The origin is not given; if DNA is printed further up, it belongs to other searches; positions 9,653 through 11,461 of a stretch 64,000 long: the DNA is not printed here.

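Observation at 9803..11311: Stand-alone REC-GGDDF-MshEN protein adjacent to pilT and an AsmA-like gene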

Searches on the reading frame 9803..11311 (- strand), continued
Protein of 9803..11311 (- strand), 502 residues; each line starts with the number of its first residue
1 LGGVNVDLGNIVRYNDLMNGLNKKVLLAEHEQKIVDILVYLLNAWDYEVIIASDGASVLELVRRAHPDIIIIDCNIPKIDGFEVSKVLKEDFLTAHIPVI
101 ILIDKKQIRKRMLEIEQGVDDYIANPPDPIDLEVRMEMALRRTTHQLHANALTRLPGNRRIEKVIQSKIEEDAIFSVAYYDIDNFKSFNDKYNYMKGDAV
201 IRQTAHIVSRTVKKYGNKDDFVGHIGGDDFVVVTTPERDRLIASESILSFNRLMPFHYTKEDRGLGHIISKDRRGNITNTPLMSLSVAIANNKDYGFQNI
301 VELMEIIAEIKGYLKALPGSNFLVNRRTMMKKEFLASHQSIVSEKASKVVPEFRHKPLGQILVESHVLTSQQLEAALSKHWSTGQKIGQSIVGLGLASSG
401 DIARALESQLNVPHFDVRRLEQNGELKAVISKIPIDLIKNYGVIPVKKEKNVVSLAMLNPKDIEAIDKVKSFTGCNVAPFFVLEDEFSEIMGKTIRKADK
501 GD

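Call 49: search_protein_families(library=pfam, proteins=[L020:7681-8736:+, L020:3510-5156:+, L020:5124-5855:-, L042:3833-4978:+, L042:5372-5671:+, L042:5664-5990:+, L042:5992-7197:+, L042:7649-8374:+, L042:8301-9143:+, L042:9029-10699:+], max_evalue=0.001)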
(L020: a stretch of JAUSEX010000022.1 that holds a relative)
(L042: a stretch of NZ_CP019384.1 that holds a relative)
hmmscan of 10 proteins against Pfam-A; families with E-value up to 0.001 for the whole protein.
L020:7681-8736:+ (351 aa): 1 family
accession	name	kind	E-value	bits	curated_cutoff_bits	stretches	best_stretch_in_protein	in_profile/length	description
PF11383.14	DUF3187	-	6.6e-28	98.2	24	1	32-351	17-320/320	Protein of unknown function (DUF3187)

L020:3510-5156:+ (548 aa): 12 families
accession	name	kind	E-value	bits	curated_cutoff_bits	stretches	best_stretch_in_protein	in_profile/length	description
PF13181.12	TPR_8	-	5e-14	51.6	25.7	2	428-456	2-30/34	Tetratricopeptide repeat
PF07719.23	TPR_2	-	2.3e-13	49.6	27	1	462-493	2-33/34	Tetratricopeptide repeat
PF13414.12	TPR_11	-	4e-12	46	26.8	2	469-509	2-42/42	TPR repeat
PF13431.12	TPR_17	-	1.4e-11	44.2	24.4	0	450-481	2-33/34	Tetratricopeptide repeat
PF00515.34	TPR_1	-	4.2e-10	39.5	27.8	0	429-456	3-30/34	Tetratricopeptide repeat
PF13424.12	TPR_12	-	4.6e-08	33.6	30.1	1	428-491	4-75/77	Tetratricopeptide repeat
PF13231.12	PMT_2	-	6.5e-08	33.4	26.1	1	90-197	25-140/160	Dolichyl-phosphate-mannose-protein mannosyltransferase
PF13374.12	TPR_10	-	6.9e-08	32.7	27.5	0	431-455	6-30/42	Tetratricopeptide repeat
PF14559.12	TPR_19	-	2.1e-07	31.6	25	1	440-493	4-57/68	Tetratricopeptide repeat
PF13428.12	TPR_14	-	1.7e-05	25.5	23.5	0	431-468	5-42/44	Tetratricopeptide repeat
PF13432.12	TPR_16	-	4.3e-05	24.3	32.7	0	432-488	2-57/65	Tetratricopeptide repeat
PF13176.12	TPR_7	-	0.00011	22.5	27.9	0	465-489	3-27/36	Tetratricopeptide repeat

L020:5124-5855:- (243 aa): 4 families
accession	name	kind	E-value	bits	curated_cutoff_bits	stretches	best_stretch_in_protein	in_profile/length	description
PF00535.33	Glycos_transf_2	-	1.3e-35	123.3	23.3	1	16-181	1-165/168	Glycosyl transferase family 2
PF13641.12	Glyco_tranf_2_3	-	1.3e-07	32.3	27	1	12-139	2-130/230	Glycosyltransferase like family 2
PF10111.15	Glyco_tranf_2_2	-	2.9e-05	24.1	27.3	1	16-124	1-110/276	Glycosyltransferase like family 2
PF13506.12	Glyco_transf_21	-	0.00013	22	21.7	0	83-159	18-94/174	Glycosyl transferase family 21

L042:3833-4978:+ (381 aa): 1 family
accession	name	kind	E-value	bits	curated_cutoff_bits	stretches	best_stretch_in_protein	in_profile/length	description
PF01142.23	TruD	-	1.9e-63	215.2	27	1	2-376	17-411/412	tRNA pseudouridine synthase D (TruD)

L042:5372-5671:+ (99 aa): 0 families

L042:5664-5990:+ (108 aa): 0 families

L042:5992-7197:+ (401 aa): 3 families
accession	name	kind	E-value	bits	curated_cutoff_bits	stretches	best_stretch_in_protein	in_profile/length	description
PF00990.26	GGDEF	-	3e-14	53.6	23.8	1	134-229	6-103/161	Diguanylate cyclase, GGDEF domain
PF00072.30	Response_reg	-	1.1e-13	51.7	30.2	1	7-117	1-109/111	Response regulator receiver domain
PF21695.3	GlnR_1st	-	6.8e-05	23.2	27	1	7-120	3-109/111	Transcription regulator GlnR, N-terminal domain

L042:7649-8374:+ (241 aa): 0 families

L042:8301-9143:+ (280 aa): 1 family
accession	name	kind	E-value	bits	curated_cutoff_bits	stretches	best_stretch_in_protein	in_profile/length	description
PF02673.24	BacA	-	5.7e-56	190.5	33.4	1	37-273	2-256/257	Bacitracin resistance protein BacA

L042:9029-10699:+ (556 aa): 2 families
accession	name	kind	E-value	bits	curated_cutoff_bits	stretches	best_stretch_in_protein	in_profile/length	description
PF00501.34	AMP-binding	-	4.8e-93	312.5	29.9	1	58-413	6-384/384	AMP-binding enzyme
PF13193.12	AMP-binding_C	-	3.1e-22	79.7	24.5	1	463-538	1-76/76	AMP-binding enzyme C-terminal domain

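Call 53: predict_structure(alignment_id=A3)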
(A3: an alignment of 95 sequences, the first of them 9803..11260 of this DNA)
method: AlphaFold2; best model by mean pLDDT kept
length: 485 residues; sequences in the alignment: 95
mean_pLDDT: 81.1   pTM: 0.48
mean pLDDT of the five models: 81.1, 79.9, 79.2, 76.8, 75.8
residues with pLDDT >= 90: 179; 70-90: 225; 50-70: 40; < 50: 41
segments of 3 or more residues with pLDDT < 50: 1-3, 128-132, 311-337, 480-485
pLDDT, mean of each block of 10 residues (from residue 1): 73 93 93 95 91 95 92 79 91 77 85 88 62 67 83 91 94 85 91 94 89 94 95 91 90 80 93 85 70 78 80 29 27 42 77 74 64 87 88 86 74 83 86 89 88 90 90 75 36
secondary structure, 60 per line:
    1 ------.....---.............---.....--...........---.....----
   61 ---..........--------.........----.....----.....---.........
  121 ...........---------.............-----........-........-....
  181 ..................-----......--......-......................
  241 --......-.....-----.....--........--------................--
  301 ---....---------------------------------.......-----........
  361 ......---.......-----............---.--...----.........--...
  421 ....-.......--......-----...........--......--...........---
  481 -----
elements in order: E7-11 H15-27 E31-35 H38-48 E52-56 H64-73 E82-87 H95-99 E104-108 H112-131 H141-153 E159-166 H168-175 H177-198 E204-209 E212-217 H219-240 H243-248 E250-254 E260-264 E267-274 H283-298 E304-307 H341-347 H353-366 H370-376 H382-393 H407-415 H418-424 E426-432 E435-440 H446-456 E459-464 H467-477

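Call 55: fold_search(model_id=the predicted structure, library=pdb)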
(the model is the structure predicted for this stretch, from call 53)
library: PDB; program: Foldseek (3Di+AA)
matches with E <= 10: 1631; with E <= 0.001: 698
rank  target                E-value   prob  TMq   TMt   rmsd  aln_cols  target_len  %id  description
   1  3bre_B                3.9e-21  1.00  0.30  0.43  26.4       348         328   20  Crystal Structure of P.aeruginosa PA3702 (released 2008-04-01)
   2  3bre_A                2.7e-20  1.00  0.26  0.38  26.7       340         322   20  Crystal Structure of P.aeruginosa PA3702 (released 2008-04-01)
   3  6zxb_A                8.9e-20  1.00  0.27  0.42  14.0       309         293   23  Diguanylate cyclase DgcR (I-site mutant) in native state (released 2021-03-31)
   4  3i5a                  2.5e-19  1.00  0.27  0.41  26.8       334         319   19  Crystal structure of full-length WpsR from Pseudomonas syringae (released 2009-08-18)
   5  9g86_A                8.7e-19  1.00  0.25  0.26  18.9       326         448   20  Structure of Response regulator PleD in complex with c-diGMP and pppGpp (released 2025-08-06)
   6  2v0n_A                2.0e-18  1.00  0.27  0.28  16.9       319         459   20  ACTIVATED RESPONSE REGULATOR PLED IN COMPLEX WITH C-DIGMP AND GTP- ALPHA-S (released 2007-08-21)
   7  2wb4_A                5.0e-18  1.00  0.26  0.27  17.7       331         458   19  activated diguanylate cyclase PleD in complex with c-di-GMP (released 2010-04-21)
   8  9g85_D                5.9e-18  1.00  0.24  0.26  18.9       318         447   21  Structure of Response regulator PleD in complex with c-diGMP and ppGpp (released 2025-08-06)
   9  6zxm_A                9.6e-18  1.00  0.33  0.48   8.2       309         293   24  Diguanylate cyclase DgcR in complex with c-di-GMP (released 2021-03-31)
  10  9g85_A                1.1e-17  1.00  0.24  0.26  19.0       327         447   20  Structure of Response regulator PleD in complex with c-diGMP and ppGpp (released 2025-08-06)
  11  9g86_B                1.5e-17  1.00  0.26  0.28  18.8       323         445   22  Structure of Response regulator PleD in complex with c-diGMP and pppGpp (released 2025-08-06)
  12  1w25_A                1.5e-17  1.00  0.25  0.27  15.8       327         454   19  Response regulator PleD in complex with c-diGMP (released 2004-11-18)
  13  9g85_B                1.8e-17  1.00  0.24  0.27  19.3       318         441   21  Structure of Response regulator PleD in complex with c-diGMP and ppGpp (released 2025-08-06)
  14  9g85_C                3.0e-17  1.00  0.24  0.27  19.2       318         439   21  Structure of Response regulator PleD in complex with c-diGMP and ppGpp (released 2025-08-06)
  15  2wb4_B                1.1e-16  1.00  0.28  0.31  11.4       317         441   20  activated diguanylate cyclase PleD in complex with c-di-GMP (released 2010-04-21)
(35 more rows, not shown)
